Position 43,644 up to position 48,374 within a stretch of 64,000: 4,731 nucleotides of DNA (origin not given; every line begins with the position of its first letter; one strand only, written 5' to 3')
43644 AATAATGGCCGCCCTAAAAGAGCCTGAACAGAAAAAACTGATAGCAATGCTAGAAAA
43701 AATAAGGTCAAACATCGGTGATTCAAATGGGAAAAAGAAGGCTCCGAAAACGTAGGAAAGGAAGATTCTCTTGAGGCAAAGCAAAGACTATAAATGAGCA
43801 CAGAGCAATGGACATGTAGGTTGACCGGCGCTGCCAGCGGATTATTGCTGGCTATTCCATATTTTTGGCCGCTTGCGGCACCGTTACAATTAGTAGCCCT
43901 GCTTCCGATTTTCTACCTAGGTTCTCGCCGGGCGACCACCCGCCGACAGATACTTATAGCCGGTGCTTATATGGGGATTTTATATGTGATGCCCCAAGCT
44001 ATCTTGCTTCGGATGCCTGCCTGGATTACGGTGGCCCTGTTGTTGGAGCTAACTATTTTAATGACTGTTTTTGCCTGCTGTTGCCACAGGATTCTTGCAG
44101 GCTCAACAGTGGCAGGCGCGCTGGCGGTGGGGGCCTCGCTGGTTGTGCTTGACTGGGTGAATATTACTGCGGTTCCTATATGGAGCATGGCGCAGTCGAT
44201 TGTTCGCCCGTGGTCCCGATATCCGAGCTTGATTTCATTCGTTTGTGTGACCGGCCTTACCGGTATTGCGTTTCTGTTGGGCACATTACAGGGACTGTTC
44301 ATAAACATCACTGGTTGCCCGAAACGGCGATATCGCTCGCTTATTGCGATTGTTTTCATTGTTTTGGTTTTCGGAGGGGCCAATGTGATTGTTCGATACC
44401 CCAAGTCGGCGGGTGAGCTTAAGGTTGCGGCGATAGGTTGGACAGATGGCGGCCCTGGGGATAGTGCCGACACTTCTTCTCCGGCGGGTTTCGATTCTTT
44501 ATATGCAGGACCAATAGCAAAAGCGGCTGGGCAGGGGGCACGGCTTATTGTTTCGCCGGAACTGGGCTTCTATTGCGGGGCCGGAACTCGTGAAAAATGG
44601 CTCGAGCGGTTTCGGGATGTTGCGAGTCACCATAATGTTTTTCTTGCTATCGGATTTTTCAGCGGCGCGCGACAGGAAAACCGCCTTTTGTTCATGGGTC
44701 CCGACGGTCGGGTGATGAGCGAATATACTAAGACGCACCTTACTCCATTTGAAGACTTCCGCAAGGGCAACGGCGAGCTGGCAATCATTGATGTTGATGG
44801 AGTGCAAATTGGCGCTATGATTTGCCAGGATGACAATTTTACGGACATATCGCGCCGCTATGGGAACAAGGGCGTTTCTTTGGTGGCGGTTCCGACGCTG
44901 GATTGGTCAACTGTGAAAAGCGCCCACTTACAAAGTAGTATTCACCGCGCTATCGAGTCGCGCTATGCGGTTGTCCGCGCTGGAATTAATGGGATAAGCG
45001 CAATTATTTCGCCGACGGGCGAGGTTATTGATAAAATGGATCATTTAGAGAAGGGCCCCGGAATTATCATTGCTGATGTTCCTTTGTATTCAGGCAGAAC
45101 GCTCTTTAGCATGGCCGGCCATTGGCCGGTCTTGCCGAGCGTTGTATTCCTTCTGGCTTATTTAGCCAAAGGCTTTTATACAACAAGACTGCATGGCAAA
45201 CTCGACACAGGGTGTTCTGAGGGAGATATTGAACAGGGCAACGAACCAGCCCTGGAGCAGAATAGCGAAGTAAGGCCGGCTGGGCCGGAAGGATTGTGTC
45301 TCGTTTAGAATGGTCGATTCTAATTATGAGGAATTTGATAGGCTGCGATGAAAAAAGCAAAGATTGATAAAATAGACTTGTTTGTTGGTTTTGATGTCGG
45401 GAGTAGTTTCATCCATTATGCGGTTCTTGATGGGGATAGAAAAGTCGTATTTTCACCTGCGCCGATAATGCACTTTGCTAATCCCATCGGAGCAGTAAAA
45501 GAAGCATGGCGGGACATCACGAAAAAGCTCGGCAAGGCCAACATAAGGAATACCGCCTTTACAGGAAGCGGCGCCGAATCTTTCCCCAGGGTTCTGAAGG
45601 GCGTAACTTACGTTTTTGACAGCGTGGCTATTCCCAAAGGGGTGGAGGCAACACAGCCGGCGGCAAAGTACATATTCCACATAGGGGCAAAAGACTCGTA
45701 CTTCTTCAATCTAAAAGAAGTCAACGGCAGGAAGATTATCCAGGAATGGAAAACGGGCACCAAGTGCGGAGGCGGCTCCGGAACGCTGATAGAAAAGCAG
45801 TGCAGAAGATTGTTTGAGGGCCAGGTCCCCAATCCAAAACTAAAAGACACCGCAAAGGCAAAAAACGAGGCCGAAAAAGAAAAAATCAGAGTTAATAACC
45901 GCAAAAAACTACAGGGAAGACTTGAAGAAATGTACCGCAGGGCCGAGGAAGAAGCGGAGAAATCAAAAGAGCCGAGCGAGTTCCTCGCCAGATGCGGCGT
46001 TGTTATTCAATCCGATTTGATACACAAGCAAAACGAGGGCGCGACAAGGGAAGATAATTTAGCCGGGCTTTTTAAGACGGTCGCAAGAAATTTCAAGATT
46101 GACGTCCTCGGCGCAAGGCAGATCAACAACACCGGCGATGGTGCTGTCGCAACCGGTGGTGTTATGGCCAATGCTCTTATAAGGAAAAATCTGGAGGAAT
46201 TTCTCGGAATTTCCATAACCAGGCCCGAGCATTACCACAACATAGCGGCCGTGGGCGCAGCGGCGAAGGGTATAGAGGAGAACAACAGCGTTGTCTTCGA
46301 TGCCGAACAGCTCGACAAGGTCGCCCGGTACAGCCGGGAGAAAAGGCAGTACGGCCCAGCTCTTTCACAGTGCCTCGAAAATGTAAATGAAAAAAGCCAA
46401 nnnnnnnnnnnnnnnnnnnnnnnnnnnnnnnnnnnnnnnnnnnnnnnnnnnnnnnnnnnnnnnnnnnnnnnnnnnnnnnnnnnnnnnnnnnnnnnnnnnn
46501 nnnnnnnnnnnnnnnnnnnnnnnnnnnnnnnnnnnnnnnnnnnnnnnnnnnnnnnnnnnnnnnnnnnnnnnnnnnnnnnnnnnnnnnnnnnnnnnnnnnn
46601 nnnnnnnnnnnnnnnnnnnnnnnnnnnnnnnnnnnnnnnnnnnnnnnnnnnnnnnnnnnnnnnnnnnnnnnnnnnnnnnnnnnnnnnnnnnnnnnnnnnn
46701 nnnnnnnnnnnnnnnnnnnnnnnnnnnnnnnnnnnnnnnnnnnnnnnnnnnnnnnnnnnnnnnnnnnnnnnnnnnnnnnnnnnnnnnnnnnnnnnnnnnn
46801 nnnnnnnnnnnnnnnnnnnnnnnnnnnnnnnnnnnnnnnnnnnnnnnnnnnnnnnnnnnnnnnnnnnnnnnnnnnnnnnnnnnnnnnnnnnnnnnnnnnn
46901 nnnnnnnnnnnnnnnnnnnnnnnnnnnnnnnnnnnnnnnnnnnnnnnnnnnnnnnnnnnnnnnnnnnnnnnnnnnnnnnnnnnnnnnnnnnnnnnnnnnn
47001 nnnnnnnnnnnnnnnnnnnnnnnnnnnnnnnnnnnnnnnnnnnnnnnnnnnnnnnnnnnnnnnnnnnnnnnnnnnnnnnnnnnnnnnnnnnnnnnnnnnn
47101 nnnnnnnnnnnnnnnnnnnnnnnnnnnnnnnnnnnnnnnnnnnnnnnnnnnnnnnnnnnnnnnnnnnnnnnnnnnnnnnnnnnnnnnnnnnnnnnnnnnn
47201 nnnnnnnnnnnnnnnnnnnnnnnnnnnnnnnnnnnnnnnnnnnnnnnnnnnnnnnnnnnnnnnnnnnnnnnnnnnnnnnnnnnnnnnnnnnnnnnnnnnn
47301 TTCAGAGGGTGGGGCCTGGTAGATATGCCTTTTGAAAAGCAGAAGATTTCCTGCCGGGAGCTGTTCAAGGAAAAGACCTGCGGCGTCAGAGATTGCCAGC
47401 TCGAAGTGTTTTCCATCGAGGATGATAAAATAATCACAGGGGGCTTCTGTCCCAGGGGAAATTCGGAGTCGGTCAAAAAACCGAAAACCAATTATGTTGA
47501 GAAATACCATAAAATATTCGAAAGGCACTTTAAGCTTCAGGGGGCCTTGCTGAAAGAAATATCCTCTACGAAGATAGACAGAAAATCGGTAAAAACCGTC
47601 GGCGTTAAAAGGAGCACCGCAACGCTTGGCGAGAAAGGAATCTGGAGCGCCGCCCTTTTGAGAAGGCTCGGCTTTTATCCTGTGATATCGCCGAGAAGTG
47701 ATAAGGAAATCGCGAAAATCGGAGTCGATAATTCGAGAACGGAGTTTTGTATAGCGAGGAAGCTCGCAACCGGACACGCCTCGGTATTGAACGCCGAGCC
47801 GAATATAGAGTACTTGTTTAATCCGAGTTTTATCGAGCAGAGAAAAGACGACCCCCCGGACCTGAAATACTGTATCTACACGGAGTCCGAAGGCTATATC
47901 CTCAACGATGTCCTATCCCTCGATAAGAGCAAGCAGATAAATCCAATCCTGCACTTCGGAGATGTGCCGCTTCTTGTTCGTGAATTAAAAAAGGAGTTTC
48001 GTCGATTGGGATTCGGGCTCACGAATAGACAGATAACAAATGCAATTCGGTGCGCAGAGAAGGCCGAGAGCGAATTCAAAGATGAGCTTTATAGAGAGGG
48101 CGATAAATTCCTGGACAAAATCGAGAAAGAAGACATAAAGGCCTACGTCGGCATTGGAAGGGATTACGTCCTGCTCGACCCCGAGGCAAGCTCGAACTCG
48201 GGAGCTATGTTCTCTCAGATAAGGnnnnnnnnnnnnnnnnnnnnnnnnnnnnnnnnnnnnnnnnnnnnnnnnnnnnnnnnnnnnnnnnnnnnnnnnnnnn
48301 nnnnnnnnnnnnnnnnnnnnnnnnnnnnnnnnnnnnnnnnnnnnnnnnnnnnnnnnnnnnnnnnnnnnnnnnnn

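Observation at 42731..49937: Operon of MarR, an Lnt-like acyltransferase and the giant radical enzyme, divergent from an LtaS-like gene: a candidate envelope-lipid remodelling module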

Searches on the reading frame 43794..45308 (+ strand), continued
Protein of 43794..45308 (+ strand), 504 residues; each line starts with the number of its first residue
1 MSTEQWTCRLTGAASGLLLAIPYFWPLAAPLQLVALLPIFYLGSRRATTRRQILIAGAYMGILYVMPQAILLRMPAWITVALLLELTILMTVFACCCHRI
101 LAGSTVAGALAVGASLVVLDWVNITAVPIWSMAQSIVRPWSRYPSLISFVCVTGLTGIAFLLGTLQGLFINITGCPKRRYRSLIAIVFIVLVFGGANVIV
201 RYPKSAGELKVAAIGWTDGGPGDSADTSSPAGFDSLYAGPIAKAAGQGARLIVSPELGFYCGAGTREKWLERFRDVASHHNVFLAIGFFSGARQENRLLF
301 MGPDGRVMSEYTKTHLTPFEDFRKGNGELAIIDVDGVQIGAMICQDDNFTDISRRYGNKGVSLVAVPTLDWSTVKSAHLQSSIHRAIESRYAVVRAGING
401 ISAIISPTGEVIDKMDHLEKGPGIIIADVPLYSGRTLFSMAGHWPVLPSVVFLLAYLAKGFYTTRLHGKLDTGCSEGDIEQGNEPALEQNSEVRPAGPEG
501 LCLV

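Call 83: find_encoding_contigs(protein=P0295, flank=6000, max_places=1)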
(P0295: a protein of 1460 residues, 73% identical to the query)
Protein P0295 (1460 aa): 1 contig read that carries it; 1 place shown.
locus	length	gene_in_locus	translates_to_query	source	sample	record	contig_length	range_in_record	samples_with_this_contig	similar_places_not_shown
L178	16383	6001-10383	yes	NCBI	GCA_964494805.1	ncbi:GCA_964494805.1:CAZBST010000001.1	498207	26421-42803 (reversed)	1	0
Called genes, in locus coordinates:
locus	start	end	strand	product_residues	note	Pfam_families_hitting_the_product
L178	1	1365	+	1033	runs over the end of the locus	PF01564:Spermine_synth, PF13181:TPR_8 (faint), PF07719:TPR_2 (faint), PF13429:TPR_15 (weak), PF13432:TPR_16, PF13414:TPR_11 (weak), PF13424:TPR_12, PF14559:TPR_19, +4 more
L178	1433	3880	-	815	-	PF02518:HATPase_c, PF00204:DNA_gyraseB, PF01751:Toprim, PF00986:DNA_gyraseB_C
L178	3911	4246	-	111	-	PF05258:DciA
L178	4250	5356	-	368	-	PF00712:DNA_pol3_beta, PF02767:DNA_pol3_beta_2, PF02768:DNA_pol3_beta_3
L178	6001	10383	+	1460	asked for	PF01869:BcrAD_BadFG, PF05378:Hydant_A_N (faint), PF01869:BcrAD_BadFG, PF06050:HGD-D (faint), PF09989:DUF2229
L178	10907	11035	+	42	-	-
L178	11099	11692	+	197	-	PF01582:TIR, PF13676:TIR_2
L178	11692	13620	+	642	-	PF01656:CbiA (weak), PF13614:AAA_31 (weak)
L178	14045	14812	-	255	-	PF07963:N_methyl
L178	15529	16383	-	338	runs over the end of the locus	PF04055:Radical_SAM, PF13353:Fer4_12 (weak)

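Call 103: search_protein_families(library=pfam, proteins=[L014:266-709:+, L039:414-1229:+, L042:104-1051:+, L168:3917-5104:+], max_evalue=0.01)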
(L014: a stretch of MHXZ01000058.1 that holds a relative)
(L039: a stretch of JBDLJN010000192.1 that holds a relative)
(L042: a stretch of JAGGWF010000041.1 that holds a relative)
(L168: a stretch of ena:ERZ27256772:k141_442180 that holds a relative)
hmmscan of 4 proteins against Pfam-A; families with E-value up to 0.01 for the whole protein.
L014:266-709:+ (147 aa): 0 families

L039:414-1229:+ (271 aa): 11 families
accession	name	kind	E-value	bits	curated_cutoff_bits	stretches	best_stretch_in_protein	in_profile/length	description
PF12146.15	Hydrolase_4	-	2.2e-18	66.9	27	2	71-172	6-111/239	Serine aminopeptidase, S33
PF00561.26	Abhydrolase_1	-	7.4e-16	59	25.8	1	71-170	2-102/245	alpha/beta hydrolase fold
PF12697.13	Abhydrolase_6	-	5.2e-10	40.8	26.3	1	89-173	21-94/217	Alpha/beta hydrolase family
PF00326.27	Peptidase_S9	-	1.2e-08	35.1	22.6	1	186-241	133-188/213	Prolyl oligopeptidase family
PF02129.25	Peptidase_S15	-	3e-06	27.5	23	0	192-238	216-260/262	X-Pro dipeptidyl-peptidase (S15 family)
PF20408.4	Abhydrolase_11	-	3.3e-06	27.4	27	1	71-239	4-166/193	Alpha/beta hydrolase domain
PF03959.19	FSH1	-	5.8e-06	26.6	21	1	86-229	53-192/211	Serine hydrolase (FSH1)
PF20434.5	BD-FAE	-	3.4e-05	23.9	26.8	0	198-222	189-213/215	BD-FAE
PF12740.14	PETase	-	0.0011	18.8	28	1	176-234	146-205/263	PET hydrolase-like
PF02230.22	Abhydrolase_2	-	0.0016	18.7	23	1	134-225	101-183/217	Phospholipase/Carboxylesterase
PF01738.24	DLH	-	0.0034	17.4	21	1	113-237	71-185/217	Dienelactone hydrolase family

L042:104-1051:+ (315 aa): 1 family
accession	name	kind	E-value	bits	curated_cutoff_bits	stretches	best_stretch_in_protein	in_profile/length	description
PF13472.12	Lipase_GDSL_2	-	4.7e-10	40.7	32.9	1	70-276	2-167/178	GDSL-like Lipase/Acylhydrolase family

L168:3917-5104:+ (395 aa): 1 family
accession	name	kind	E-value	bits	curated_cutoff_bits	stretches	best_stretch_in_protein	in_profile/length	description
PF01553.26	Acyltransferase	-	3.1e-13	50.1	23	1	42-183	2-132/132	Acyltransferase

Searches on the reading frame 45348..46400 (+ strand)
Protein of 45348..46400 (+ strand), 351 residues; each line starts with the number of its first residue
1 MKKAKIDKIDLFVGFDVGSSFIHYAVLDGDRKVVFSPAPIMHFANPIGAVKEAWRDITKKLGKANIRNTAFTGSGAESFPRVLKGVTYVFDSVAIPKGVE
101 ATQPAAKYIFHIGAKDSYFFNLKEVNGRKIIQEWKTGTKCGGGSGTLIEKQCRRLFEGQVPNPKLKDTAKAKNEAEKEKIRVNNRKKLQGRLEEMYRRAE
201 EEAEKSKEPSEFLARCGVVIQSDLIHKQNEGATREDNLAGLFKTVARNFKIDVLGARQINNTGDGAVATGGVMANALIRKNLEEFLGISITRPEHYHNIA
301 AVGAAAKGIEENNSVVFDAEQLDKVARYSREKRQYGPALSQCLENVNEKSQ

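Call 51: search_protein_families(library=pfam, proteins=[window:45348-46400:+], max_evalue=5)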
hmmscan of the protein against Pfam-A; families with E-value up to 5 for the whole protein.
window:45348-46400:+ (351 aa): 1 family
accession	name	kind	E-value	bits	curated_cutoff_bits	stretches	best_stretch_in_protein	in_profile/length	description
PF01869.26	BcrAD_BadFG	-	7.9e-11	42.4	31.5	1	13-305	1-268/271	BadF/BadG/BcrA/BcrD ATPase family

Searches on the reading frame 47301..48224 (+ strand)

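Call 51: search_protein_families(library=pfam, proteins=[window:47301-48224:+], max_evalue=5)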
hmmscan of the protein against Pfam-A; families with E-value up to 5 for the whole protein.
window:47301-48224:+ (308 aa): 1 family
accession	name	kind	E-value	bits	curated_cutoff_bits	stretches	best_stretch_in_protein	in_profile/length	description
PF09989.15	DUF2229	-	1.3e-31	110.4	29.4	1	100-306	2-207/218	CoA enzyme activase uncharacterised domain (DUF2229)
